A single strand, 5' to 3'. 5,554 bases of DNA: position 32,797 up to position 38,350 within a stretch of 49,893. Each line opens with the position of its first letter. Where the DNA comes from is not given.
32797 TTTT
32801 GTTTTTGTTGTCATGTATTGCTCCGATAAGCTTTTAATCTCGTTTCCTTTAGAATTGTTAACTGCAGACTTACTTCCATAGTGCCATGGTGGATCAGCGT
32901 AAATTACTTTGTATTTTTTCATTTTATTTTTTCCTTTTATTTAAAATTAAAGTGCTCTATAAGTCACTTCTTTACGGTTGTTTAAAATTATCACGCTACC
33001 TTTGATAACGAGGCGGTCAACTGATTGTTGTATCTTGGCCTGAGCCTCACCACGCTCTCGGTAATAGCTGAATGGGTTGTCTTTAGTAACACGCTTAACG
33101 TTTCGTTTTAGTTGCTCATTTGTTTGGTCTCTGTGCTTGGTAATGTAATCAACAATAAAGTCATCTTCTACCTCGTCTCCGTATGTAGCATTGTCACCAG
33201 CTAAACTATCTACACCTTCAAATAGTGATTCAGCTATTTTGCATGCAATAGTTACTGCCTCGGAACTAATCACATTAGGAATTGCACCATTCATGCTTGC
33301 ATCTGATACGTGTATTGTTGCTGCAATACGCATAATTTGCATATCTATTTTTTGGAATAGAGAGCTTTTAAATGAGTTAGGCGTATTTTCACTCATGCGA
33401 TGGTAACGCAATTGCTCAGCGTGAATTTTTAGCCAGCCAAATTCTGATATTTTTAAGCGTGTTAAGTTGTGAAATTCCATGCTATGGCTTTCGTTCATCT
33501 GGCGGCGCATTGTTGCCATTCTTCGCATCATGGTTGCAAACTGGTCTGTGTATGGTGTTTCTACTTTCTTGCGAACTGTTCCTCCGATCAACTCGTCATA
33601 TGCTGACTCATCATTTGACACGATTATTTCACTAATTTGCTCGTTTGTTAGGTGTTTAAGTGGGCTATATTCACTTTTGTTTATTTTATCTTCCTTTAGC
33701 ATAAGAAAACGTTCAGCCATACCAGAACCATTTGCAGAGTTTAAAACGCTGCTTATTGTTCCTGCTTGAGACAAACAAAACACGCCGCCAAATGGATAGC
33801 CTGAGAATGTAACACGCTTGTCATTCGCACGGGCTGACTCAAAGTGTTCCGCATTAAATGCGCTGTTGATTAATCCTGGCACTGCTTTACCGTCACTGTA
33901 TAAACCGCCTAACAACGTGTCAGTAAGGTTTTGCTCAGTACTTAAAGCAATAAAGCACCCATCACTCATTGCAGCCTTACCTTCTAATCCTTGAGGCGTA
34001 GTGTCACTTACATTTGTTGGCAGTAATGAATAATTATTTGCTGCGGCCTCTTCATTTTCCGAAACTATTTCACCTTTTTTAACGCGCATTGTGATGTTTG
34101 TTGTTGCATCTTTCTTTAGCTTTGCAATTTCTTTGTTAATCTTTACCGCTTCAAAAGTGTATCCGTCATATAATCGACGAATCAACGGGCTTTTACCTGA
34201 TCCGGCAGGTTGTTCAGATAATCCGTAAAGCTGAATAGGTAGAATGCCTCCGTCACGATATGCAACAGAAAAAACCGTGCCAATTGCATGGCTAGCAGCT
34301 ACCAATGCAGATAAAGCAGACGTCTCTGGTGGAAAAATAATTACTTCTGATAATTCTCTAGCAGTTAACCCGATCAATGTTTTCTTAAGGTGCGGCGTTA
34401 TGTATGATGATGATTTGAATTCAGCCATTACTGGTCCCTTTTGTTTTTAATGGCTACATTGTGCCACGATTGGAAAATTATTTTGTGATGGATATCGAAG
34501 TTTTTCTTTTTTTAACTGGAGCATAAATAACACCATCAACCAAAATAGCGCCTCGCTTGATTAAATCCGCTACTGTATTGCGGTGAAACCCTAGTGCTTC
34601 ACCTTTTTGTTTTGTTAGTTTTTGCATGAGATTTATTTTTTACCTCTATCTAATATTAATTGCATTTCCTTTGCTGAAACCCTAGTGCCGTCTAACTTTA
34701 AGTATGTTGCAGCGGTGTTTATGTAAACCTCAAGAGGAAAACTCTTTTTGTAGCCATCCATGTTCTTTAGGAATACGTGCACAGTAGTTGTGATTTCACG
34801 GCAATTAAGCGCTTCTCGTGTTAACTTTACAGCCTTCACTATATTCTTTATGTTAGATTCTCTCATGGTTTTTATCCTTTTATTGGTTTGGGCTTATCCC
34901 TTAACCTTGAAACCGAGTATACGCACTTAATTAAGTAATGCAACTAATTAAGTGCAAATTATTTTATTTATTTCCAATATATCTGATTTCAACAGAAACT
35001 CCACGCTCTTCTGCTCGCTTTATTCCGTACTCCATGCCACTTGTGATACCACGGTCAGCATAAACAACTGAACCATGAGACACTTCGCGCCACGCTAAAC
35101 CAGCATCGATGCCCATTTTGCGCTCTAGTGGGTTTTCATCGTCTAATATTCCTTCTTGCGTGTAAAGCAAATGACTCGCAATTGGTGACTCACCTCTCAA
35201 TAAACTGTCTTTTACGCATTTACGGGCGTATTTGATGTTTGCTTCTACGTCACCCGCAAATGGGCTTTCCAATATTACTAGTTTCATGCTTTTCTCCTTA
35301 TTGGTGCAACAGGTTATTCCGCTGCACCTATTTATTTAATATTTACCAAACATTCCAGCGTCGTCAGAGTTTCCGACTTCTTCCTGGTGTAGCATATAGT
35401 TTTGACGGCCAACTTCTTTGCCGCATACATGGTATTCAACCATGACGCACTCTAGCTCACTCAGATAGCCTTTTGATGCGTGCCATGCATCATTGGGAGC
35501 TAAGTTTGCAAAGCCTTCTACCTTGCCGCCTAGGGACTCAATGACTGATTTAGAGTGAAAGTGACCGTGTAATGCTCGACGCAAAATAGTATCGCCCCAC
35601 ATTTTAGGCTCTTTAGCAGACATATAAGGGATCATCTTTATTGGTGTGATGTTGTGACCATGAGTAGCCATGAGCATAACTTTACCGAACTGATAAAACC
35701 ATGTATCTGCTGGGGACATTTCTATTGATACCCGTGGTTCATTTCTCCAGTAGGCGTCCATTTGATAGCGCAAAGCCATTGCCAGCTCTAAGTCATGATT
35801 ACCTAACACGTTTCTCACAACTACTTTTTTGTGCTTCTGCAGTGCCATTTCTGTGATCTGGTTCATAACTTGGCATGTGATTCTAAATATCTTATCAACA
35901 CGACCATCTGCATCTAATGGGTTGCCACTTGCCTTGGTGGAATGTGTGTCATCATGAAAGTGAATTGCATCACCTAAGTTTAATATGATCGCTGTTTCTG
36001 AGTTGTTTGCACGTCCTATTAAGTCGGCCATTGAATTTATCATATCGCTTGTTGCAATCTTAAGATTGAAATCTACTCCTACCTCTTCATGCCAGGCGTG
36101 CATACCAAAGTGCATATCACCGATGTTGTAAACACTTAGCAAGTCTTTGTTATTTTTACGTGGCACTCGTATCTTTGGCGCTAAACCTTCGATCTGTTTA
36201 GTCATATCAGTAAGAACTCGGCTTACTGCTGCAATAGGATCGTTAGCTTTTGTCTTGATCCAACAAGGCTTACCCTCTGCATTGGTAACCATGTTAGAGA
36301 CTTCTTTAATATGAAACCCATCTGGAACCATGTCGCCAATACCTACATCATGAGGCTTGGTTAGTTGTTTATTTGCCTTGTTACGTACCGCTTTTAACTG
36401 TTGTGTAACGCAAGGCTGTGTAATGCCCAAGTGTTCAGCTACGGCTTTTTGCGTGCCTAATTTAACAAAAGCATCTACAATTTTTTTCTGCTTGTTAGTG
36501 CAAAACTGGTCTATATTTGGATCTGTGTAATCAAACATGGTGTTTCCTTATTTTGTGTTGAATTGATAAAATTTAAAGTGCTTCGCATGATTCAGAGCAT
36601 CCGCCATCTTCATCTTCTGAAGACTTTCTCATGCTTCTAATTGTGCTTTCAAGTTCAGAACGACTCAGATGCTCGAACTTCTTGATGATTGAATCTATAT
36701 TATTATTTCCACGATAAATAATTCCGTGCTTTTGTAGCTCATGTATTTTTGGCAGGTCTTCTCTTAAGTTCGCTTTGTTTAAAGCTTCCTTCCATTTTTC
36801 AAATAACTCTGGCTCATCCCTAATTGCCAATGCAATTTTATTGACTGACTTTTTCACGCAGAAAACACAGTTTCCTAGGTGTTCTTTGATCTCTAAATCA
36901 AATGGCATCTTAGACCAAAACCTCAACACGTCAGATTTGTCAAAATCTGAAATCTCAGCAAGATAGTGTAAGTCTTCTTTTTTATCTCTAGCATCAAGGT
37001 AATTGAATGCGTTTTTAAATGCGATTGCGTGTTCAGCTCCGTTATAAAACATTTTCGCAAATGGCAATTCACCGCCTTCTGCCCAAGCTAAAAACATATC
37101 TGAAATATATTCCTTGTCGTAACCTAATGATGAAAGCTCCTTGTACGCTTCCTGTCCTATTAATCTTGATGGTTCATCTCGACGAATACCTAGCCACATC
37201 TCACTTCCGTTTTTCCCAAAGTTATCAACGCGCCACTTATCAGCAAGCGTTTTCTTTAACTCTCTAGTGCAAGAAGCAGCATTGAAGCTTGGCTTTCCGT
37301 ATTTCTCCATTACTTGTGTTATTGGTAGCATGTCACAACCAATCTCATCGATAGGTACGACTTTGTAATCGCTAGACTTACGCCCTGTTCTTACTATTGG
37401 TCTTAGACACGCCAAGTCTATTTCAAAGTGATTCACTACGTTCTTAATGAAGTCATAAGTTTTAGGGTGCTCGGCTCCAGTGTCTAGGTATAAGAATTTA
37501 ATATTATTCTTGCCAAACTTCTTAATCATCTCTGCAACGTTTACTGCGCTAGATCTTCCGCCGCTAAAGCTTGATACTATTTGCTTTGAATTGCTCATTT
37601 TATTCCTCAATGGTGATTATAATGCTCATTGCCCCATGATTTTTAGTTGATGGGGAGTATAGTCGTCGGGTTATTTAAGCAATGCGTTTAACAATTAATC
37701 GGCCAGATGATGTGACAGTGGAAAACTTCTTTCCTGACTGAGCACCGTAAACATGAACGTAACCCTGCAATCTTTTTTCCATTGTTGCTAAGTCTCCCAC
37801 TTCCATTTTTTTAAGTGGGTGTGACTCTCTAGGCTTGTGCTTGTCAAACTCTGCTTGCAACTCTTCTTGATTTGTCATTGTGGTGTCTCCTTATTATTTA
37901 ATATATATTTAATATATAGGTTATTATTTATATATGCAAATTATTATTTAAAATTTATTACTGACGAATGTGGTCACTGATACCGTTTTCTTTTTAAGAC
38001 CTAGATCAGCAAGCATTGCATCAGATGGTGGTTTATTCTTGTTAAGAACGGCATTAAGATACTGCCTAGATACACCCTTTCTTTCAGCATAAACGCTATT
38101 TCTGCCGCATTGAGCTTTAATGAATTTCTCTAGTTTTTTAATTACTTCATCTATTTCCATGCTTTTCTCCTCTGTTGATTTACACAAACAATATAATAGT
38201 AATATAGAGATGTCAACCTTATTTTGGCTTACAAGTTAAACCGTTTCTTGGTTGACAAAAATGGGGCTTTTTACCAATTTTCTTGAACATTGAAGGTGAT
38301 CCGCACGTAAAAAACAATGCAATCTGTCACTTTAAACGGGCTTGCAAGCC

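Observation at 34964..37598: PAPS-reductase-family enzyme, HTH-metallophosphoesterase and small Rossmann-like protein: candidate DNA/nucleotide-modification module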

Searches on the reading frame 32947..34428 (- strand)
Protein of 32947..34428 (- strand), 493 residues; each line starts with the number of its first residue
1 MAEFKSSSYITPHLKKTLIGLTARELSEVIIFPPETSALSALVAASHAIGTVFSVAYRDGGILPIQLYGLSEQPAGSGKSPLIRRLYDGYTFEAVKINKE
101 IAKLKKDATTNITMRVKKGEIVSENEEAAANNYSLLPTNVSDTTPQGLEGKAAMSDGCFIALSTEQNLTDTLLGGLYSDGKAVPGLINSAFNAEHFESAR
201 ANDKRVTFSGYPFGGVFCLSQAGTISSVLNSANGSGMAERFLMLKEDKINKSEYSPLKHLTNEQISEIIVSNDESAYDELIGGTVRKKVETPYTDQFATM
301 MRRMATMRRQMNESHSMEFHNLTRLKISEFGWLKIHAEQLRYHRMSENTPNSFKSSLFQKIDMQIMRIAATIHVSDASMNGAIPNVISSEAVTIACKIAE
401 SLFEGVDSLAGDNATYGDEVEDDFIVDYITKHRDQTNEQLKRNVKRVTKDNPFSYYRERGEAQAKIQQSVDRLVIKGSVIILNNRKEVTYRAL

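Call 3: search_protein_families(library=pfam, proteins=[window:32947-34428:-], max_evalue=0.1)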
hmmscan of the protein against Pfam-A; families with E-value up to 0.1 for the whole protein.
window:32947-34428:- (493 aa): 1 family
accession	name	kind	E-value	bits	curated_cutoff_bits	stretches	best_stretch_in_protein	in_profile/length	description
PF13148.11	DUF3987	-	2.5e-17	63.6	27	1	33-402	3-354/364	Protein of unknown function (DUF3987)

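Call 4: search_protein_families(library=phrogs, proteins=[window:32947-34428:-], max_evalue=0.01)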
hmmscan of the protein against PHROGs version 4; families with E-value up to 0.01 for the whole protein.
window:32947-34428:- (493 aa): 1 family
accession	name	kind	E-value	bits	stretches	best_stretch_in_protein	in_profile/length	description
phrog_2373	-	DNA, RNA and nucleotide metabolism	9.3e-44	150.9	1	13-453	60-477/515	DNA helicase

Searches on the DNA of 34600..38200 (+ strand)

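Call 5: search_dna_similar(query=window:34600-38200:+, collection=phages, mode=near, max_rows=25)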
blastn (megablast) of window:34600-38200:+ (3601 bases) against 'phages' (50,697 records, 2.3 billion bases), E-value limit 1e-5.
Records with a match: 2; places in all: 2; records where one place covers at least 80% of the query: 0.
Best place of each record, by identity: 95-99% 2.
By first word of the organism name: Vibrio 2.
By host as written in the record: Vibrio lentus 2.
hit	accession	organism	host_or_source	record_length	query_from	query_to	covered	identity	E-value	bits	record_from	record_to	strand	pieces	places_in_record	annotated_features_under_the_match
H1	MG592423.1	Vibrio phage 1.039.O._10N.286.55.A2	Vibrio lentus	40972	2843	2885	1%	95.3%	1e-8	69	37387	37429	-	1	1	hypothetical protein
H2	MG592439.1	Vibrio phage 1.061.O._10N.286.55.C2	Vibrio lentus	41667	2843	2885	1%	95.3%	1e-8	69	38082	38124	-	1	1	hypothetical protein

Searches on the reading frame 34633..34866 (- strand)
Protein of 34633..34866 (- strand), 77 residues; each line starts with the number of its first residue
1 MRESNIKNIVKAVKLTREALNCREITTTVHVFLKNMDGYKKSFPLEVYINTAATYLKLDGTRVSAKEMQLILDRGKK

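Call 3: search_protein_families(library=pfam, proteins=[window:34633-34866:-], max_evalue=0.1)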
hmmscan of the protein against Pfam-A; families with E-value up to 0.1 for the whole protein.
window:34633-34866:- (77 aa): 0 families

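Call 4: search_protein_families(library=phrogs, proteins=[window:34633-34866:-], max_evalue=0.01)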
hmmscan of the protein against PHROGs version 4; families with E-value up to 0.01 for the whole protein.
window:34633-34866:- (77 aa): 0 families

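Call 62: search_protein_families(library=pfam, proteins=[window:34633-34866:-], max_evalue=10)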
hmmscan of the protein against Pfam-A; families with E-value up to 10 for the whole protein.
window:34633-34866:- (77 aa): 0 families
